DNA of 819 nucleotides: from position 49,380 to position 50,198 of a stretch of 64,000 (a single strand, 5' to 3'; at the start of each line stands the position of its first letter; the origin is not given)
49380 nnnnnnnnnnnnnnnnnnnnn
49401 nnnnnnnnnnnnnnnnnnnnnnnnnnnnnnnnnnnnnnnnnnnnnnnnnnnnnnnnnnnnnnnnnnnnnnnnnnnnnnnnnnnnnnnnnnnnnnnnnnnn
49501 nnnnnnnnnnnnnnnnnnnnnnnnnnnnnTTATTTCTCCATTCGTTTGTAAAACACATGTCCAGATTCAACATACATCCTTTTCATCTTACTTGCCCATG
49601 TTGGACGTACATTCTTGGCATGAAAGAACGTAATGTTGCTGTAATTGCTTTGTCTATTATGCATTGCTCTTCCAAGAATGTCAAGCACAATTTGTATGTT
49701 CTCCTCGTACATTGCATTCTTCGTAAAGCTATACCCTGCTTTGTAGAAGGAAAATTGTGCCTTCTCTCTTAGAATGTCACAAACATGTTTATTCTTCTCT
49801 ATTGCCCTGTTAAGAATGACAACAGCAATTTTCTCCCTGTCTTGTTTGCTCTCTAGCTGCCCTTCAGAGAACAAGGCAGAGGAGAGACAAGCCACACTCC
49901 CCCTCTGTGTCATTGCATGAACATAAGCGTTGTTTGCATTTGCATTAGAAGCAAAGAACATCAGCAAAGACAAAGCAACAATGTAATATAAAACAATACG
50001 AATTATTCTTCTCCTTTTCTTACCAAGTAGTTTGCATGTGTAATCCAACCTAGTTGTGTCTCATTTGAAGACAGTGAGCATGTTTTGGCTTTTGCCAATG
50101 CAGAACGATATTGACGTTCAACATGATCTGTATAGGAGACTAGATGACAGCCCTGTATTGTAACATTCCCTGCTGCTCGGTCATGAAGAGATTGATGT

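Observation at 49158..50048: Second, signal-peptide-bearing cell-wall hydrolase (SleB/CwlJ family) with a membrane-protein partner in the early block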

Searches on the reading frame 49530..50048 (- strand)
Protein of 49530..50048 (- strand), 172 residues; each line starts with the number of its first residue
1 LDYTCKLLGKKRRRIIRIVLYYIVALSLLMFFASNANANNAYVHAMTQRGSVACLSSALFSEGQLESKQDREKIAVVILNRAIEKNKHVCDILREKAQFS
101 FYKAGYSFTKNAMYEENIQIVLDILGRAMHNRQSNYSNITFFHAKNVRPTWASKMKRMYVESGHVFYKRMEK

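Call 3: search_protein_families(library=pfam, proteins=[window:49530-50048:-], max_evalue=1)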
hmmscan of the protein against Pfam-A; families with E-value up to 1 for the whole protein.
window:49530-50048:- (172 aa): 4 families
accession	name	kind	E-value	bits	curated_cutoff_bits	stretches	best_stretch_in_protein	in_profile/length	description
PF07486.17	Hydrolase_2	-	5.9e-10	40.1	27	1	66-167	2-100/100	Cell Wall Hydrolase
PF16342.10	DUF4972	-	0.016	15.5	28.8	0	61-123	27-89/128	Domain of unknown function (DUF4972)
PF15562.11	Imm17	-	0.066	13.5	25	1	2-32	31-61/61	Immunity protein 17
PF03293.19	Pox_RNA_pol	-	0.07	13.3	25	1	83-136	99-152/160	Poxvirus DNA-directed RNA polymerase, 18 kD subunit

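Call 4: search_protein_families(library=phrogs, proteins=[window:49530-50048:-], max_evalue=0.01)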
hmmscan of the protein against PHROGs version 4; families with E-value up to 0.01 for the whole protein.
window:49530-50048:- (172 aa): 1 family
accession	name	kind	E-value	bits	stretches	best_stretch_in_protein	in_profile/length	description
phrog_938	-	lysis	6.2e-16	57.7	1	35-170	36-173/2185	endolysin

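Call 7: search_protein_families(library=ncbifam, proteins=[window:49530-50048:-], max_evalue=1)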
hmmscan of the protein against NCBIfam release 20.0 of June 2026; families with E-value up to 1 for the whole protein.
window:49530-50048:- (172 aa): 0 families

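Call 8: search_dna_similar(query=window:49530-50048:-, collection=phages, mode=protein, max_rows=30, max_evalue=0.001)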
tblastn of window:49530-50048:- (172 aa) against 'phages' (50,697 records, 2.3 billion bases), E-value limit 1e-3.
Records with a match: 28; places in all: 28; records where one place covers at least 80% of the query: 0.
Best place of each record, by identity: <60% 28.
By first word of the organism name: Escherichia 6; Roseobacter 4; Bacteriophage 2; Ochrobactrum 2; Serratia 2; Delftia 2; Pseudomonas 2; Sinorhizobium 2; Phage 1; Acinetobacter 1; and 4 more.
By host as written in the record: - 5; Escherichia sp. 3; Paracoccaceae bacterium strain FZCC0023 2; Escherichia coli O157:H7 2; Ochrobactrum intermedium 2; Serratia marcescens LVF3 2; Delftia acidovorans 2; Ruegeria pomeroyi DSS-3 2; and 7 more.
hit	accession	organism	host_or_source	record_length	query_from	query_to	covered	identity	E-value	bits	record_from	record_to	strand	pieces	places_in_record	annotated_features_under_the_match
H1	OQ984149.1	Phage C48C1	-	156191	42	167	73%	30.1%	9e-5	47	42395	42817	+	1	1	endolysin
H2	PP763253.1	Acinetobacter phage Ab1-TPeters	Acinetobacter baumannii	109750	51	171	70%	30.1%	7e-12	68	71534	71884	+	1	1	endolysin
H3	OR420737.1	Roseobacter phage CRP-171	Paracoccaceae bacterium strain FZCC0023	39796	51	168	69%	30.7%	1e-7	56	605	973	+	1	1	cell wall hydrolase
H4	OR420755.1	Roseobacter phage CRP-113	Paracoccaceae bacterium strain FZCC0023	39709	51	168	69%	29.9%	7e-7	54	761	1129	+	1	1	cell wall hydrolase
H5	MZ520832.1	Salmonella phage SSBI34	Salmonella enterica subsp. enterica ...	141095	51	172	71%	27.8%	2e-4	46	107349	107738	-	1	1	spore cortex-lytic enzyme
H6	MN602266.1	Bacteriophage DSS3_VP1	-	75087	54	167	66%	29.5%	5e-4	45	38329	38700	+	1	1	cell wall hydrolase domain protein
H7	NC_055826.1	Bacteriophage DSS3_VP1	-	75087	54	167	66%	29.5%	5e-4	45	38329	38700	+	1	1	endolysin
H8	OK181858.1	Escherichia phage 19-1-2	Escherichia sp.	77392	55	171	68%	28.7%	1e-5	50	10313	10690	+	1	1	hypothetical protein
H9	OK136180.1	Escherichia phage 18-1-2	marmot respiratory tract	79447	55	171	68%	28.7%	1e-5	50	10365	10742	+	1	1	hypothetical protein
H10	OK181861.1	Escherichia phage 24-2-1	Escherichia sp.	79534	55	171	68%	28.7%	1e-5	50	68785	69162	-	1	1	hypothetical protein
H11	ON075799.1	Escherichia phage vB_EcoM_TH18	Escherichia sp.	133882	55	171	68%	28.7%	1e-5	50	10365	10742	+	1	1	hypothetical protein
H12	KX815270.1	Methylophilaceae phage P19250A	Methylophilaceae bacterium IMCC19250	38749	52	167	67%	28.7%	4e-6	51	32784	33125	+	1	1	ell wall hydrolase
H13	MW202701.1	Caudoviricetes sp.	Manatee Spring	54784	54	168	67%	28.4%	8e-6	50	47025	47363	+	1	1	lytic transglycosylase | hypothetical protein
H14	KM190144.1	Escherichia phage Av-05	Escherichia coli O157:H7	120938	55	171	68%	27.9%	6e-6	51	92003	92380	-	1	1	cell wall hydrolase SleB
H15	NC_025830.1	Escherichia phage Av-05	Escherichia coli O157:H7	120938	55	171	68%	27.9%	6e-6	51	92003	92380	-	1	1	endolysin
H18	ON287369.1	Serratia phage vB_SmaM-ChuuTotoro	Serratia marcescens LVF3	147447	47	171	73%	25.6%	5e-6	51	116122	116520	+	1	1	cell wall hydrolase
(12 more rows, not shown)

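Call 12: find_homologous_proteins(query=window:49530-50048:-)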
Query window:49530-50048:- (172 aa): 9 proteins with E <= 0.001 among 46 candidates.
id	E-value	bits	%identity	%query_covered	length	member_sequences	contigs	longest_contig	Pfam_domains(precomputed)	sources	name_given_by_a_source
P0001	3.6e-88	311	90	91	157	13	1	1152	PF07486.18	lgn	-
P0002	6.4e-76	271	78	91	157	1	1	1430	PF07486.18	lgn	-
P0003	1.2e-73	264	78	89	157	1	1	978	PF07486.18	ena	-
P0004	8.1e-49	183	53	84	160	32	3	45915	PF07486.18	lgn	-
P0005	3.0e-46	175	53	84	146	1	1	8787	PF07486.18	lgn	-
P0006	8.4e-46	174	54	81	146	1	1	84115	PF07486.18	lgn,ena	-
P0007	1.2e-45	173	53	85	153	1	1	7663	PF07486.18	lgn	-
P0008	1.4e-45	173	52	83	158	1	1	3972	PF07486.18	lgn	-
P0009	1.7e-45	173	52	87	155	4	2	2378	PF07486.18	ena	-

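Call 15: find_encoding_contigs(protein=P0006, flank=6000, max_places=3)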
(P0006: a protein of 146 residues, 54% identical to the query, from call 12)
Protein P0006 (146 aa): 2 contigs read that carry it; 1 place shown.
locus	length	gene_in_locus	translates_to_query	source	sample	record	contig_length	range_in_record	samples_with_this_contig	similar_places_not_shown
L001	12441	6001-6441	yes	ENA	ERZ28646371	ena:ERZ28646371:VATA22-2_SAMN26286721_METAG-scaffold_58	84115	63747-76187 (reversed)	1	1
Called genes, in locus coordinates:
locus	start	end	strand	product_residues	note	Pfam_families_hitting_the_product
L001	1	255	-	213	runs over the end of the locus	-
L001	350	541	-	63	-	-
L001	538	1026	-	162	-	-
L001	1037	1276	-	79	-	-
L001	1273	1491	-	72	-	-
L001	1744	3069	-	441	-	-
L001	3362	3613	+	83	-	-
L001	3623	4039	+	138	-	-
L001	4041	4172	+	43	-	-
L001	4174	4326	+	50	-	-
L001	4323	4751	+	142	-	-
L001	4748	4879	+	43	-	-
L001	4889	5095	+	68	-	-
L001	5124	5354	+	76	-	-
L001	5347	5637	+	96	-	-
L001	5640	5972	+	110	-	-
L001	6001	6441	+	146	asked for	PF07486:Hydrolase_2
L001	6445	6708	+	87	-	-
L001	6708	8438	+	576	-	PF13155:Toprim_2 (weak), PF06745:ATPase (weak), PF13481:AAA_25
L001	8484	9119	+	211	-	-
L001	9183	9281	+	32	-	-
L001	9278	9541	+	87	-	-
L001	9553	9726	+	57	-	-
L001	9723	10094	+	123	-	-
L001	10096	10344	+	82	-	-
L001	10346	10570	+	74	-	-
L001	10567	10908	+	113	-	PF07484:Collar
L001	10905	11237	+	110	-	-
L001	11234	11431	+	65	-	-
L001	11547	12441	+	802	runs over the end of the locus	PF00476:DNA_pol_A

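Call 16: find_encoding_contigs(protein=P0004, flank=6000, max_places=3)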
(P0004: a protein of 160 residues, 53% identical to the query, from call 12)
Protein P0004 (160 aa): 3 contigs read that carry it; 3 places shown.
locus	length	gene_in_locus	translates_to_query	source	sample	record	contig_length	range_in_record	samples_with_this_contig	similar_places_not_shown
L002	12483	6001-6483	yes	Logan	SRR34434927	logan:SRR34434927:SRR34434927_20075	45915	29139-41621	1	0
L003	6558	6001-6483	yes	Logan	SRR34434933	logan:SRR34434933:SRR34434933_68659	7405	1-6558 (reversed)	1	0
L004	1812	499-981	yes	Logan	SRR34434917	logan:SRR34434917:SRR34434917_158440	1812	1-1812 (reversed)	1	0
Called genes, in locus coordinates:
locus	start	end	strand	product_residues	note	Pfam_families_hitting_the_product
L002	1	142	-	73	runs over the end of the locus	-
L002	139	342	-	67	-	-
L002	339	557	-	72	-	-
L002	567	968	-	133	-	-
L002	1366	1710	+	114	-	PF20274:cREC_REC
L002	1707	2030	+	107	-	-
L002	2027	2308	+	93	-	-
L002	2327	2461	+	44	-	-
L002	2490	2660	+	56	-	-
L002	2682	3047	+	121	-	-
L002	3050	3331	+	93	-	-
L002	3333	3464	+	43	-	-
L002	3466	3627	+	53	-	-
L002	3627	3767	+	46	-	-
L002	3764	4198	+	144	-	-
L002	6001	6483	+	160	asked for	PF07486:Hydrolase_2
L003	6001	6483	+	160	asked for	PF07486:Hydrolase_2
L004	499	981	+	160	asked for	PF07486:Hydrolase_2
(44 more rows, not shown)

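Call 17: find_encoding_contigs(protein=P0001, flank=3000, max_places=3)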
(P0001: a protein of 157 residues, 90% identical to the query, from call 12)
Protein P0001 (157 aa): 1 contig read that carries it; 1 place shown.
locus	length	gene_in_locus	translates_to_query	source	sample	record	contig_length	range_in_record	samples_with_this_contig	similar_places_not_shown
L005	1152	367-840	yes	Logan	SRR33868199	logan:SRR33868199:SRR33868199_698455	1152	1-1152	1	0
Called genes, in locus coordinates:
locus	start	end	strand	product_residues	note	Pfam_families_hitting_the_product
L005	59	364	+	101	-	-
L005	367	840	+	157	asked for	PF07486:Hydrolase_2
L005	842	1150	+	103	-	?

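Call 27: search_solved_structures(query=A1, max_evalue=1, show_alignments=2)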
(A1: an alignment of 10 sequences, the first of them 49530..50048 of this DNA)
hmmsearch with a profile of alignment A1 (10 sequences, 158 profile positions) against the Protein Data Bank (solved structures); distinct sequences matched with E-value up to 1: 2.
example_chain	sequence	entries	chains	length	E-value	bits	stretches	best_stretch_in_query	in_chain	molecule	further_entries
4d49_A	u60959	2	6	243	0.00026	24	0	14-42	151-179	ARMADILLO REPEAT PROTEIN ARM00027 | YIII(Dq.V1)4CPAF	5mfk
5mfi_A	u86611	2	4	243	0.00072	22.6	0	14-42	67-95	YIII(Dq.V2)4CqI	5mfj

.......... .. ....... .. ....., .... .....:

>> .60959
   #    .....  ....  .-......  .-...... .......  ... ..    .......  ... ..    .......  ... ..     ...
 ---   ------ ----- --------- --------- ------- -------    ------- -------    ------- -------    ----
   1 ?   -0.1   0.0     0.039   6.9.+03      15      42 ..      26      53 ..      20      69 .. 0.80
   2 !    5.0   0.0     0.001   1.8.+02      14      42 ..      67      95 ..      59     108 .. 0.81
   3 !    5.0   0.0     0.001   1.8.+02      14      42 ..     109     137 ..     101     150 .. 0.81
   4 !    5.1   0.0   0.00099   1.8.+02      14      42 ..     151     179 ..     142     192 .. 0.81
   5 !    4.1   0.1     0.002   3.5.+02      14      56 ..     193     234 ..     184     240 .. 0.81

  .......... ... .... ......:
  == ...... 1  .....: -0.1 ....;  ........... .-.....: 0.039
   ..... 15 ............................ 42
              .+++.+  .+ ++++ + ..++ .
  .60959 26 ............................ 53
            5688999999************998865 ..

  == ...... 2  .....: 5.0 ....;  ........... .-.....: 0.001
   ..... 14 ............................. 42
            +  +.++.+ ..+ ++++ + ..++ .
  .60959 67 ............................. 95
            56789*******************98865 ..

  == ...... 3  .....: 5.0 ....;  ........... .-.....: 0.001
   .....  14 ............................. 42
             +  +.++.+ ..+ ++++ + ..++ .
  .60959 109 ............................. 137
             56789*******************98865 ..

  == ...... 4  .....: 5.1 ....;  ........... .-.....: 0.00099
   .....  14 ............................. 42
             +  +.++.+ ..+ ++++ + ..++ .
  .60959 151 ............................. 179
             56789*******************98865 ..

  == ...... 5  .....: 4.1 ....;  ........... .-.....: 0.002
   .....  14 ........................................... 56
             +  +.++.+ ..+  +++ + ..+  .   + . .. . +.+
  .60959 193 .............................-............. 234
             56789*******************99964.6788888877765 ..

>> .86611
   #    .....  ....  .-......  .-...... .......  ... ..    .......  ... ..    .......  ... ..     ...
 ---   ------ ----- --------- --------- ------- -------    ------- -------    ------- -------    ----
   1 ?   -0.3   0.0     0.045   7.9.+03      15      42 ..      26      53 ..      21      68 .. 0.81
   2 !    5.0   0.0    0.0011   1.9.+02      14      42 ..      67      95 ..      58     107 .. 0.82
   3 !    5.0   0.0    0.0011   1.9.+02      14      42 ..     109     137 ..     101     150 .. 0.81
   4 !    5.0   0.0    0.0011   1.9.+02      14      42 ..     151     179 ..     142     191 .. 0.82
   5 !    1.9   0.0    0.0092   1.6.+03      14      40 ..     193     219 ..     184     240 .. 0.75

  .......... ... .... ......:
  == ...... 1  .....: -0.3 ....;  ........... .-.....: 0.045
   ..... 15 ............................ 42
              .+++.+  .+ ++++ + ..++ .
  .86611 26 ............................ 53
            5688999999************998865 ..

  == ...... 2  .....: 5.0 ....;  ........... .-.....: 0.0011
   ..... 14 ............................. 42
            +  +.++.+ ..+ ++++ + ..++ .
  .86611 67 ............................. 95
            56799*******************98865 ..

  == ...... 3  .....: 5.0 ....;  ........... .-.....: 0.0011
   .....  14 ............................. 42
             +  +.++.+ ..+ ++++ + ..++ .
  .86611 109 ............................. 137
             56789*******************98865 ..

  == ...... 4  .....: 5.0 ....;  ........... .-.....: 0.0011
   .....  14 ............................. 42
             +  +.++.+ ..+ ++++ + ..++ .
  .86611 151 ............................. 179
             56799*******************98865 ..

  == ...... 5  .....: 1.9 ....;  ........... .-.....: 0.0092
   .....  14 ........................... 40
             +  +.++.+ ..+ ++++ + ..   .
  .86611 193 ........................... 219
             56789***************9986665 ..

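Call 36: find_related_loci(query=A1, collection=viral_contigs, flank=5000)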
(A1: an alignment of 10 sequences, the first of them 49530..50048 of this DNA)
Query A1 (172 aa) in viral_contigs; peptide patterns used: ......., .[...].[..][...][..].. (x = any residue, [..] = any of these).
82 stretches matched a pattern; 2 encode a relative of the query (tblastn E <= 1e-3); 2 distinct loci.
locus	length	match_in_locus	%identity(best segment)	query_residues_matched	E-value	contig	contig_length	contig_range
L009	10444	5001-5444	52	26-171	2e-54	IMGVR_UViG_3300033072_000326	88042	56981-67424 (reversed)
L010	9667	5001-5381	24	52-168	6e-9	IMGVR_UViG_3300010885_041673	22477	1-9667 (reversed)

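Call 39: search_protein_representatives(alignment_id=A1)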
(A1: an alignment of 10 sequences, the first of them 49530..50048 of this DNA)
Query: 10 sequences, 158 profile positions. Proteins with E-value up to 0.001 (for the whole library): 3780; up to 1e-10: 145; up to 1e-30: 3. The best 150 are listed.
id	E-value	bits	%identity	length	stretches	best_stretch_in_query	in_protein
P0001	2.1e-80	284.4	-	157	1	1-158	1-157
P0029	1.2e-37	145.4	-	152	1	10-156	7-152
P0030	2.0e-31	125.1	-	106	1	37-140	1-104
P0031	3.4e-28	114.7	-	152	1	7-155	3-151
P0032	3.9e-26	108.0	-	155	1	17-154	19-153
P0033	1.8e-25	105.8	-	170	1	22-154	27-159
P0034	1.4e-24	103.0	-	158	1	7-156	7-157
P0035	3.3e-19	85.5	-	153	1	8-154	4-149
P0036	2.6e-18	82.6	-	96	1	64-155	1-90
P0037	4.1e-17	78.7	-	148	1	35-156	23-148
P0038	4.2e-17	78.6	-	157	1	3-155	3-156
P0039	4.7e-17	78.5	-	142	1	38-157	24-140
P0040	2.3e-16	76.3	-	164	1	7-156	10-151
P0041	2.8e-16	76.0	-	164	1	9-155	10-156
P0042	4.1e-16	75.4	-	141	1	33-153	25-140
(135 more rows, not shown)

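Call 51: predict_structure(alignment_id=A3)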
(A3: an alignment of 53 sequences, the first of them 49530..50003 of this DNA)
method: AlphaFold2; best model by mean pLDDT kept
length: 157 residues; sequences in the alignment: 53
mean_pLDDT: 91.3   pTM: 0.82
mean pLDDT of the five models: 91.3, 91.0, 90.6, 89.0, 88.8
residues with pLDDT >= 90: 120; 70-90: 33; 50-70: 4; < 50: 0
segments of 3 or more residues with pLDDT < 50: none
pLDDT, mean of each block of 10 residues (from residue 1): 89 90 82 95 94 96 97 95 83 77 96 92 95 95 95 92
secondary structure, 60 per line:
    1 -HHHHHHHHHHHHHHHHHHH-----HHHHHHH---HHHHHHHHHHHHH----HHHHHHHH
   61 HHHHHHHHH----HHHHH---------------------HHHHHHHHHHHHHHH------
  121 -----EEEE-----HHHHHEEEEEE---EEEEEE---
elements in order: H2-20 H26-32 H36-48 H53-69 H74-78 H100-114 E126-129 H135-139 E140-145 E149-154

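Call 53: fold_search(model_id=the predicted structure, library=pdb)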
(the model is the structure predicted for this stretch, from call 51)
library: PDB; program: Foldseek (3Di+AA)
matches with E <= 10: 38; with E <= 0.001: 2
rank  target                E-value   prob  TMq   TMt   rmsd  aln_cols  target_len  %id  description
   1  4fet_A                5.0e-04  1.00  0.63  0.79   2.6       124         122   18  Catalytic domain of germination-specific lytic tansglycosylase SleB from Bacillus anthracis (released 2012-07-25)
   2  4fet_B                7.0e-04  1.00  0.63  0.78   2.7       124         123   18  Catalytic domain of germination-specific lytic tansglycosylase SleB from Bacillus anthracis (released 2012-07-25)
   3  4f55                  1.1e-03  1.00  0.59  0.71   2.7       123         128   19  Crystal Structure of the Catalytic Domain of the Bacillus cereus SleB Protein (released 2012-07-11)
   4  3c8t                  2.2e+00  0.18  0.29  0.13   8.4        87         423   21  Crystal structure of fumarate lyase from Mesorhizobium sp. BNC1 (released 2008-03-11)
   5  8djk_B                3.6e+00  0.04  0.18  0.12  17.3        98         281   12  HMGCR-UBIAD1 Complex State 2 (released 2022-08-03)
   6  4ags_B                3.6e+00  0.03  0.16  0.08  13.1       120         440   12  Leishmania TDR1 - a unique trimeric glutathione transferase (released 2012-07-04)
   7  6dg6_F                3.8e+00  0.03  0.16  0.21  10.7       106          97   14  Structure of a de novo designed Interleukin-2/Interleukin-15 mimetic (released 2019-01-16)
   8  3lom_B                5.3e+00  0.03  0.18  0.11  14.3       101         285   14  CRYSTAL STRUCTURE OF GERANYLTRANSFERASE FROM Legionella pneumophila (released 2010-02-16)
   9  9v4h_A                5.6e+00  0.03  0.19  0.11  14.0       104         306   10  Prenyltransferase Ord1 Q216A-FSPP (released 2025-10-01)
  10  3zmb_A                5.9e+00  0.03  0.18  0.12  14.2       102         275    9  Native structure of Farnesyl Pyrophosphate Synthase from Pseudomonas aeruginosa PA01, with bound fragment SPB02696. (released 2014-02-26)
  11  2w2h_A                6.3e+00  0.04  0.22  0.15  13.1       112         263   12  Structural basis of transcription activation by the Cyclin T1-Tat-TAR RNA complex from EIAV (released 2008-12-09)
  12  9h4e_C                6.6e+00  0.07  0.27  0.13   8.8        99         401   11  trans-aconitate decarboxylase Tad1- wild type binding with glycerol (released 2025-03-19)
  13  3zcd_B                6.6e+00  0.02  0.18  0.12  14.2       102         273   10  Native structure of Farnesyl Pyrophosphate Synthase from Pseudomonas aeruginosa PA01. (released 2013-12-04)
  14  3zmb_B                6.6e+00  0.02  0.18  0.11  13.4       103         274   10  Native structure of Farnesyl Pyrophosphate Synthase from Pseudomonas aeruginosa PA01, with bound fragment SPB02696. (released 2014-02-26)
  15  1o2d_B                7.0e+00  0.03  0.15  0.08  11.1        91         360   10  Crystal structure of Alcohol dehydrogenase, iron-containing (TM0920) from Thermotoga maritima at 1.30 A resolution (released 2003-06-10)
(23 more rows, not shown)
